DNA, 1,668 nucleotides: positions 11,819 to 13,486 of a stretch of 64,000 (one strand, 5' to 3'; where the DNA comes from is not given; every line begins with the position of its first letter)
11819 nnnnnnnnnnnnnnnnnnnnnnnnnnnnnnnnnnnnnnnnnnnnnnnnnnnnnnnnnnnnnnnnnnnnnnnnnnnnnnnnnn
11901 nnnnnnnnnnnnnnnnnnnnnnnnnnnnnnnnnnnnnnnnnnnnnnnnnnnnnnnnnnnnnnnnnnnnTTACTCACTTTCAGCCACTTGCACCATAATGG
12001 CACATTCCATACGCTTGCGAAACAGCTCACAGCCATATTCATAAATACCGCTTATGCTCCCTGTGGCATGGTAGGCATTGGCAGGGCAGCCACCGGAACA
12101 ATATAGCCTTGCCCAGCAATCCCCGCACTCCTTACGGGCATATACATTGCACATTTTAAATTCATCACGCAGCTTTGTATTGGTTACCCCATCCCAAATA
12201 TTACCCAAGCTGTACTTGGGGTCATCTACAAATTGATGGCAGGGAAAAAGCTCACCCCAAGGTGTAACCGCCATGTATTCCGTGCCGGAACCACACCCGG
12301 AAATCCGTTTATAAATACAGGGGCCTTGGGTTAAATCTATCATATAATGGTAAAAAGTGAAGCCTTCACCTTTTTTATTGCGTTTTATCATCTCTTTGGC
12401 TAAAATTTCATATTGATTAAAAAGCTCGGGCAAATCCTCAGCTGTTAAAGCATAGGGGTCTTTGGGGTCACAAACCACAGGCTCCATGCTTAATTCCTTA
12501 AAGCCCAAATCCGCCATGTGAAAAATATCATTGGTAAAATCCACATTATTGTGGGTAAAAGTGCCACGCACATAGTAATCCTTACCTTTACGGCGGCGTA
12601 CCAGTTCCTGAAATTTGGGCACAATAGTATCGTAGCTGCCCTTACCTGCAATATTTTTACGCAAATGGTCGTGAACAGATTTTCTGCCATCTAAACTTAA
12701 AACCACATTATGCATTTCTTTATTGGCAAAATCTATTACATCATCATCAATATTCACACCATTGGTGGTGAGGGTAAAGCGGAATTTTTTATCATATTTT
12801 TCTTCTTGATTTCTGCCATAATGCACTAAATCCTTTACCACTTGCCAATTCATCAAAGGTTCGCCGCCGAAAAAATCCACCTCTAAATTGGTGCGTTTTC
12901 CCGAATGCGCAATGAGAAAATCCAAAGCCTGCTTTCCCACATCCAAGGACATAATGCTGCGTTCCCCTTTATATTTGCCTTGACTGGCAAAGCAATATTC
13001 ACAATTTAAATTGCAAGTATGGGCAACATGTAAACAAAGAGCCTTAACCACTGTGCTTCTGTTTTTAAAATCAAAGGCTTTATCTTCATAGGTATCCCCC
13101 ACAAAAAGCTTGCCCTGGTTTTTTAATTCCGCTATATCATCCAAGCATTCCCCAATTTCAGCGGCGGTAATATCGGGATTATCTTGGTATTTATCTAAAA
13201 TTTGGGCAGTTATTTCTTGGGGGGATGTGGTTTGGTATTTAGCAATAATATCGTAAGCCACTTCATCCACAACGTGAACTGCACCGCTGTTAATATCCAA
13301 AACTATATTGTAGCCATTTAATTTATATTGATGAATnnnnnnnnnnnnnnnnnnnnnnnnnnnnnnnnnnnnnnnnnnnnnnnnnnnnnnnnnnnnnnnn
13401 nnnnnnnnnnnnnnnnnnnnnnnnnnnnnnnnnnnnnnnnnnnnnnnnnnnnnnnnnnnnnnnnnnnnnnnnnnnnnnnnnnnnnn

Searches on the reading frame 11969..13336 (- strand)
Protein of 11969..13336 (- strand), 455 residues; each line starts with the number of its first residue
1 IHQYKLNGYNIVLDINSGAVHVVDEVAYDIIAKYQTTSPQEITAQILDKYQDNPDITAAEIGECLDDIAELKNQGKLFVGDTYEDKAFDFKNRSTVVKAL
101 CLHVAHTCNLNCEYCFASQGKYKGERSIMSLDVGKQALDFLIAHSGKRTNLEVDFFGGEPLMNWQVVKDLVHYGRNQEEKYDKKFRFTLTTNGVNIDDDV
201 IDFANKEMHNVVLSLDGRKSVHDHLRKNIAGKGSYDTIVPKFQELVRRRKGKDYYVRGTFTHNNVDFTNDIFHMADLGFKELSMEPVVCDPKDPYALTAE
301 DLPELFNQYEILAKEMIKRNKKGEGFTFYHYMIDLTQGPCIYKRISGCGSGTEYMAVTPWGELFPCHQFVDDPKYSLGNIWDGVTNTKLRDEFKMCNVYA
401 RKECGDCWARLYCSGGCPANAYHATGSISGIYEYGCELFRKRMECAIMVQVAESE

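Call 78: search_protein_families(library=ncbifam, proteins=[window:11969-13336:-], max_evalue=0.00001)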
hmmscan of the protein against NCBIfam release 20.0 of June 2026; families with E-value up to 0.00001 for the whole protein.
window:11969-13336:- (455 aa): 63 families (the best 25 are shown)
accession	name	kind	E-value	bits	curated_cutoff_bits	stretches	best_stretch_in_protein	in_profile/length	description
TIGR03974.1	rSAM_six_Cys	equivalog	1.7e-232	772.1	425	1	1-452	1-451/451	thioether cross-link-forming SCIFF peptide maturase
NF040492.1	not_ScfB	exception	7.9e-170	565.6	855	1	1-450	4-448/450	ScfB-related radical SAM/SPASM orphan maturase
TIGR03906.1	quino_hemo_SAM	equivalog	2e-82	277.3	453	1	1-448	3-445/467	quinohemoprotein amine dehydrogenase maturation protein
NF047865.1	rSAM_PapB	equivalog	2.5e-82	276.7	340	1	97-428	2-327/330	PapB family radical SAM/SPASM ranthipeptide maturase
TIGR04064.1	rSAM_nif11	equivalog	9.1e-73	245.5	518.7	1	2-449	5-432/459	nif11-like peptide radical SAM maturase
TIGR04068.1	rSAM_ocin_clost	equivalog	4.4e-45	154.4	500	2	2-259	3-244/462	Cys-rich peptide radical SAM maturase CcpM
TIGR04115.1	rSAM_Cxxx_rpt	equivalog_domain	4.6e-34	118.5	350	1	98-443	2-353/359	radical SAM peptide maturase, CXXX-repeat target family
TIGR03978.1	rSAM_paired_1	equivalog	4.8e-34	117.9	370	1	100-430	84-429/466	His-Xaa-Ser system radical SAM maturase HxsB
TIGR03942.1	sulfatase_rSAM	equivalog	4.3e-31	108.3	349.45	1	104-439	7-346/363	anaerobic sulfatase maturase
TIGR04163.1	rSAM_cobopep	equivalog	6.1e-31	107.6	375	1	99-449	65-418/428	peptide-modifying radical SAM enzyme CbpB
TIGR04280.1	geopep_mat_rSAM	hypoth_equivalog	8.1e-31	107.4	400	1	87-245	73-230/428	geopeptide radical SAM maturase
NF035951.1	rSAM_RumMC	equivalog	9e-29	100.5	720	1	11-247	27-261/510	RumMC family radical SAM sactipeptide maturase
NF041298.1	rSAM_mat_DynA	equivalog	1.6e-27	96.4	450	1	105-438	8-341/356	dynobactin maturation radical SAM/SPASM protein DynA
TIGR04463.1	rSAM_vs_C_rich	equivalog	2.6e-27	95.7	525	1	98-424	80-401/438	TIGR04463 family radical SAM/SPASM RiPP maturase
NF038170.1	lachnocin_rSAM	equivalog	8.4e-26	90.8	550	1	93-414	71-392/440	lachnocin radical SAM maturase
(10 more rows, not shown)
